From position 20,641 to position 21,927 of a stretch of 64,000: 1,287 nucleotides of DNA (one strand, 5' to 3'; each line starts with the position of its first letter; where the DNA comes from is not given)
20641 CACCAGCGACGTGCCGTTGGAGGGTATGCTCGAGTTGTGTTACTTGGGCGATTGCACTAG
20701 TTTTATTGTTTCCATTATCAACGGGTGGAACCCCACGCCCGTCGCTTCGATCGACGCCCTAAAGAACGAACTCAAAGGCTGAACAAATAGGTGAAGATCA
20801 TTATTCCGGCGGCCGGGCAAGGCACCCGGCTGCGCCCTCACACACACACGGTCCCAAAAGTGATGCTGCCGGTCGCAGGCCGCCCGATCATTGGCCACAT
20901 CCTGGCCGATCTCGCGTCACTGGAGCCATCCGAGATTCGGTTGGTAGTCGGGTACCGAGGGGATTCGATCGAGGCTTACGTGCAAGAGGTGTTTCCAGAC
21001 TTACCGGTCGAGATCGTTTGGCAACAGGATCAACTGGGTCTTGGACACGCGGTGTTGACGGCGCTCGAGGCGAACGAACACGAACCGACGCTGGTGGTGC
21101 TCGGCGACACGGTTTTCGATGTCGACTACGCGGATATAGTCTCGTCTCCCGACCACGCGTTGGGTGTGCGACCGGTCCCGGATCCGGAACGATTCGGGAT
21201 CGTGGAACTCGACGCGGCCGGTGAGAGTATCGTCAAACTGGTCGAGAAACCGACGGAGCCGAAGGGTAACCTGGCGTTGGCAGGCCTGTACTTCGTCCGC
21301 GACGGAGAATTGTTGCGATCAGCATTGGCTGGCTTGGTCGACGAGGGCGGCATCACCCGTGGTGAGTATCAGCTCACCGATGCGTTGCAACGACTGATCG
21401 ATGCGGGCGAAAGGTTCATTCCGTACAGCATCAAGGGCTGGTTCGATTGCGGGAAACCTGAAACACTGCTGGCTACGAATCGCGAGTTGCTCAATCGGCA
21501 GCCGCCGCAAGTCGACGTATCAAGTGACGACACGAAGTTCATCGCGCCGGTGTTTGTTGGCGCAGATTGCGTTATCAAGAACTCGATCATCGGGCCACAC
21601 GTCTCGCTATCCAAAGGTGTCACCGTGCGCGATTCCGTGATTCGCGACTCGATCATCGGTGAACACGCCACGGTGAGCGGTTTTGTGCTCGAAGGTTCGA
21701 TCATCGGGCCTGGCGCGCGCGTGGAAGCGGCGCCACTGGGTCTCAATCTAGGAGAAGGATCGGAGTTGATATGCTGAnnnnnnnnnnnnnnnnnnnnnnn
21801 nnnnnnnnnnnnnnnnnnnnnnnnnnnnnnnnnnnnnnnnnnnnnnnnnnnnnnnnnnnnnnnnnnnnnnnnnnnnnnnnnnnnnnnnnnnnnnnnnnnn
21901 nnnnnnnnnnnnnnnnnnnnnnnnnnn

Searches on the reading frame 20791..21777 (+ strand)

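Call 30: search_protein_families(library=pfam, proteins=[window:20791-21777:+], max_evalue=0.0001)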
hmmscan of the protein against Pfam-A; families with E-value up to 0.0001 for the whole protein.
window:20791-21777:+ (328 aa): 4 families
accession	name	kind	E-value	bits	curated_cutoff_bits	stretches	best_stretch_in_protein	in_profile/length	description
PF00483.29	NTP_transferase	-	2.9e-28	99.5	21.2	1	4-234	3-243/245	Nucleotidyl transferase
PF12804.13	NTP_transf_3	-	5.5e-14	53.1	27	1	4-109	2-98/160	MobA-like NTP transferase domain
PF01128.25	IspD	-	3.6e-05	24.1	27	1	2-106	2-99/221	2-C-methyl-D-erythritol 4-phosphate cytidylyltransferase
PF25084.1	LbH_EIF2B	-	5.3e-05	23.6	54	1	255-311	29-87/105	EIF2B subunit epsilon LbH domain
